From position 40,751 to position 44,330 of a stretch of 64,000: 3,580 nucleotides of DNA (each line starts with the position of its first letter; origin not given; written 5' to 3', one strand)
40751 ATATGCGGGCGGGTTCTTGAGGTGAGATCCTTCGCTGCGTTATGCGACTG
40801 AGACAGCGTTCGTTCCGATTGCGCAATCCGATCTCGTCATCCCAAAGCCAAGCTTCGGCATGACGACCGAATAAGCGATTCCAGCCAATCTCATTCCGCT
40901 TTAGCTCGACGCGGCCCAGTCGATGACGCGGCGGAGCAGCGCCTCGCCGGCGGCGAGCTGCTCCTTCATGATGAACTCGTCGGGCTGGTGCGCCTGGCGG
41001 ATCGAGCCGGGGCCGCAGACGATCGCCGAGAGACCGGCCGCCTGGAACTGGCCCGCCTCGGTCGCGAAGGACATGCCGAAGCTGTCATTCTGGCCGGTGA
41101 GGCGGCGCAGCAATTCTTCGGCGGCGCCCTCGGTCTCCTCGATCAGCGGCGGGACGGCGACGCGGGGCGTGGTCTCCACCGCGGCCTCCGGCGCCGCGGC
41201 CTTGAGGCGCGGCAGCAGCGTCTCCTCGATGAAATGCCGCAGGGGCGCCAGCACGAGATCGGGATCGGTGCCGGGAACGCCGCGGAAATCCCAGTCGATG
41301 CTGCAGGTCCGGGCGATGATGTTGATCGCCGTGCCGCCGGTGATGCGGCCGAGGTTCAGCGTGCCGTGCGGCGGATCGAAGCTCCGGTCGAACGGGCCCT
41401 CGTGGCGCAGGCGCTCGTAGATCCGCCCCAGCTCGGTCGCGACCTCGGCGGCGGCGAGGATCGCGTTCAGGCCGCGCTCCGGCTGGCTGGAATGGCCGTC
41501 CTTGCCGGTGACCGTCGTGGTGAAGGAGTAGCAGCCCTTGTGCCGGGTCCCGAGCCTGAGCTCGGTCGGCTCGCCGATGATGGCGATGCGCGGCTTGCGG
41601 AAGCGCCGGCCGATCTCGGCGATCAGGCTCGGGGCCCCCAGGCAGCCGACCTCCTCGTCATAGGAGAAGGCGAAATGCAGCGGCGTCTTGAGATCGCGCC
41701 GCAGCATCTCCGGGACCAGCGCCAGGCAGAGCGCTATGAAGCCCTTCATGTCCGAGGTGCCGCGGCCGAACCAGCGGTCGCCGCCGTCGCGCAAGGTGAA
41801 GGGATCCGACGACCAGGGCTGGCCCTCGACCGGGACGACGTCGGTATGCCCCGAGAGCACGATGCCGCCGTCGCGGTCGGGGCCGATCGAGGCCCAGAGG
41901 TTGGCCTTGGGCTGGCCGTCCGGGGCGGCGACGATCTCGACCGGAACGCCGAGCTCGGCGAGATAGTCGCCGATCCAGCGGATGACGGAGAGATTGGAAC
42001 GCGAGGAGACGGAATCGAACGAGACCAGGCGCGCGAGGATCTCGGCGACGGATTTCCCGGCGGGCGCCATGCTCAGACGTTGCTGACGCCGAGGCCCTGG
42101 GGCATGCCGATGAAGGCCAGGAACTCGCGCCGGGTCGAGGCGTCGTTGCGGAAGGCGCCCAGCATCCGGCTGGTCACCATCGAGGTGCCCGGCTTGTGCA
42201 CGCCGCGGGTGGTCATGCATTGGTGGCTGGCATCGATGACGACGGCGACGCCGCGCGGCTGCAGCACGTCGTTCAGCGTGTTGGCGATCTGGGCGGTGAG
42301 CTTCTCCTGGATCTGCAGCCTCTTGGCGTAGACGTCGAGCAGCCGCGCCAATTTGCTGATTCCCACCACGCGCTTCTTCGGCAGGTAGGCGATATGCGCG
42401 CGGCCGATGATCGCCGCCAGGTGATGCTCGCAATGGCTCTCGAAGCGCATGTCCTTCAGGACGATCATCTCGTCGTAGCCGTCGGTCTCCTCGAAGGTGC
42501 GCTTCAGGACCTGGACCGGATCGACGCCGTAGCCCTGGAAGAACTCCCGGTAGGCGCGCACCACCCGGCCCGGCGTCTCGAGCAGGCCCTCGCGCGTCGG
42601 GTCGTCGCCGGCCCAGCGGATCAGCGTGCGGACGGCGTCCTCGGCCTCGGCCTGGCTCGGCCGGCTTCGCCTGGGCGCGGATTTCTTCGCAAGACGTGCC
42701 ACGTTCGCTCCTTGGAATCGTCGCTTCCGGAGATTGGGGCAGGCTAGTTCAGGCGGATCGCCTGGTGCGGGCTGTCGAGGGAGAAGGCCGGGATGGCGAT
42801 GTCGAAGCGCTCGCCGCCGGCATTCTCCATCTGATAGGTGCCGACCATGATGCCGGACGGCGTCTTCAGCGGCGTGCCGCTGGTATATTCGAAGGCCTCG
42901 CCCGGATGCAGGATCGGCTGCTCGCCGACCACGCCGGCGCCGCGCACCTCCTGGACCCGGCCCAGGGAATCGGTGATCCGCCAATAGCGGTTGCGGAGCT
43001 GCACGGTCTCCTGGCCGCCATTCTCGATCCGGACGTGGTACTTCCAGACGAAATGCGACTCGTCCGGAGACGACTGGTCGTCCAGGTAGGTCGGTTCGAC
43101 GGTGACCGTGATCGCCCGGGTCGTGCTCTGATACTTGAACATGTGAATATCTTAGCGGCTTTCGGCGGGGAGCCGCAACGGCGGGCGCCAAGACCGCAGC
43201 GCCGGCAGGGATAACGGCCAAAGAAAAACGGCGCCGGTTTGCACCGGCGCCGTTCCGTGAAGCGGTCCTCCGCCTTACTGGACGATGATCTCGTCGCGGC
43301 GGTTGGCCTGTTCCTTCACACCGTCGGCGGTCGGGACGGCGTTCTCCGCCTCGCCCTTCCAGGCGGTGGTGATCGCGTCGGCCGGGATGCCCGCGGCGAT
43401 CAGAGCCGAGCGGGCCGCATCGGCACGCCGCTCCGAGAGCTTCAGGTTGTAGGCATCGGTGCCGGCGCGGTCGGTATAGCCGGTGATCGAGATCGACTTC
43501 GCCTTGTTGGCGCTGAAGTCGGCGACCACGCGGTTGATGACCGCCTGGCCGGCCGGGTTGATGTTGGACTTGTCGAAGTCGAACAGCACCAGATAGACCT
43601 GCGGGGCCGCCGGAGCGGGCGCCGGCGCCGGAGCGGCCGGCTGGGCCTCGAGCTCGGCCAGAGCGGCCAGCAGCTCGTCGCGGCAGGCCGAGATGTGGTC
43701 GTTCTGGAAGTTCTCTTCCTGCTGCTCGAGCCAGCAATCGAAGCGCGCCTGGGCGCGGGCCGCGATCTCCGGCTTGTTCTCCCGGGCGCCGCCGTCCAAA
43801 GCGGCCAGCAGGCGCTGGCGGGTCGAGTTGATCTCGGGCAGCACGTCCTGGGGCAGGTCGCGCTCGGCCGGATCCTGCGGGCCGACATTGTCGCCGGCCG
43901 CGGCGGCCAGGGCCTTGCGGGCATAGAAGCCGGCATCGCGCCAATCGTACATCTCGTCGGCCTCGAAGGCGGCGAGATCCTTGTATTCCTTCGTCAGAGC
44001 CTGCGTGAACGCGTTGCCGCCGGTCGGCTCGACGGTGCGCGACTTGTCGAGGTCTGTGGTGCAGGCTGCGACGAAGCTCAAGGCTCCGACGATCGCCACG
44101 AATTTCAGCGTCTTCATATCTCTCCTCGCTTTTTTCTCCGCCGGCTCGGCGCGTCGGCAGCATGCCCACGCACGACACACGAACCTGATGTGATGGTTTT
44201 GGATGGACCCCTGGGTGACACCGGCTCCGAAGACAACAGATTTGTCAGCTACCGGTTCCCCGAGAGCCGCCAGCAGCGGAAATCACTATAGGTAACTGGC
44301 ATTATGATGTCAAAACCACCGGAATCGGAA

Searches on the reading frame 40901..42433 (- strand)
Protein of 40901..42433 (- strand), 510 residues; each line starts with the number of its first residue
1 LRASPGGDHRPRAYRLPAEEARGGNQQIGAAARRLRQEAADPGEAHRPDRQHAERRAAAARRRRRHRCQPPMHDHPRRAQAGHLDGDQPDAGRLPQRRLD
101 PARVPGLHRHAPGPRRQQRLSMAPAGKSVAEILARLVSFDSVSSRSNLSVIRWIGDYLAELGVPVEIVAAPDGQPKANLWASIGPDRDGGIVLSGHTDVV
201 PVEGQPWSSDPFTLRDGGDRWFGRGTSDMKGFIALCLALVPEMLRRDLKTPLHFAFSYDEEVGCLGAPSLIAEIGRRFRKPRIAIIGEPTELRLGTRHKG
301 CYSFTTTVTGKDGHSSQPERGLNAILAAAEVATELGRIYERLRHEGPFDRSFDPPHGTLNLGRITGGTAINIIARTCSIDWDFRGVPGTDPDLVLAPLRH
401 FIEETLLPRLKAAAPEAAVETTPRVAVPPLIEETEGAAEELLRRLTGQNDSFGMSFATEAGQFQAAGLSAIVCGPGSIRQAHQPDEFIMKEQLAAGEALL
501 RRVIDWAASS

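Call 39: search_protein_families(library=pfam, proteins=[window:40901-42433:-], max_evalue=0.0001)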
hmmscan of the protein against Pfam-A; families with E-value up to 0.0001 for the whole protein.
window:40901-42433:- (510 aa): 2 families
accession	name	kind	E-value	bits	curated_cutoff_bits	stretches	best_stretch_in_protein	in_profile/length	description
PF01546.33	Peptidase_M20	-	3.8e-32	112.3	24.6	1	193-504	2-204/206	Peptidase family M20/M25/M40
PF07687.19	M20_dimer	-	3.4e-20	72.4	21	1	297-406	2-103/107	Peptidase dimerisation domain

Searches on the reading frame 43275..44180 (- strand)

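Call 7: search_protein_families(library=pfam, proteins=[window:43275-44180:-], max_evalue=0.001)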
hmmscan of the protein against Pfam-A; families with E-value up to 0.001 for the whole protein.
window:43275-44180:- (301 aa): 1 family
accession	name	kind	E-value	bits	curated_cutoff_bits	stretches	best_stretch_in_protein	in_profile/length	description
PF00691.25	OmpA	-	4.7e-21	75.4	27.2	1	199-294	1-98/98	OmpA family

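Call 9: search_protein_families(library=ncbifam, proteins=[window:43275-44180:-], max_evalue=0.00001)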
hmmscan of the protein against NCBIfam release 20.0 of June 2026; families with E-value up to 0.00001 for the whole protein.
window:43275-44180:- (301 aa): 20 families
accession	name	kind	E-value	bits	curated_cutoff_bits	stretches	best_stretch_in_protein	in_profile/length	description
NF045787.1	OmpABordt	equivalog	6.7e-25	87.9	200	1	141-298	22-187/194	outer membrane protein OmpA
NF053611.1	YiaD_Gzip_OmpA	equivalog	2.6e-22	79.6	175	1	198-300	104-206/206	YiaD family glycine zipper/OmpA-like lipoprotein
NF053612.1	anchor_PA1041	equivalog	6.2e-20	72.2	250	1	198-300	133-235/236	PA1041 family peptidoglycan-binding anchor lipoprotein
NF008071.1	PRK10808.1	equivalog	4.1e-19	69.1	277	1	179-281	209-318/358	porin OmpA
NF053613.1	OMP_toxin_LptF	equivalog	4.6e-18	65.8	400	1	198-299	143-244/256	lipotoxin F family OmpA-related lipoprotein LptF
NF053585.1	OMP_LP_YfiB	equivalog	1.9e-17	63.6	128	1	198-301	58-161/163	outer membrane lipoprotein YfiB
TIGR02802.1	Pal_lipo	equivalog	2.2e-17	63.1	125.35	1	198-299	2-103/104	peptidoglycan-associated lipoprotein Pal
NF047726.1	AutTranAdhPGAsTpgA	equivalog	3e-14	52.8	350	1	169-279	128-240/268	trimeric autotransporter adhesin/peptidogylcan-associated protein TpgA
NF053607.1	CHU_0125_OmpA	equivalog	5e-14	51.7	620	1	198-298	533-634/639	CHU_0125 family OmpA-like outer membrane integrity protein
NF007804.1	PRK10510.1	equivalog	8.5e-14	51.4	307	1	198-299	114-215/219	OmpA family lipoprotein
NF052230.1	T9SS_PorE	exception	9e-13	47.4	600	1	198-279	517-598/648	PorE family type IX secretion system protein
NF008067.1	PRK10802.1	equivalog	1.8e-11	44.2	261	1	196-296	67-167/171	peptidoglycan-associated lipoprotein Pal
TIGR03350.1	type_VI_ompA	equivalog_domain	9.4e-10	38.6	139.8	1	199-300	33-137/137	type VI secretion system protein TssL, long form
TIGR03789.1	pdsO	hypoth_equivalog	1.2e-09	38.2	152.2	1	203-285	146-228/243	sortase-associated OmpA-like protein PdsO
NF006547.1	PRK09040.1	equivalog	1e-07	31.6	194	1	198-298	89-198/213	hypothetical protein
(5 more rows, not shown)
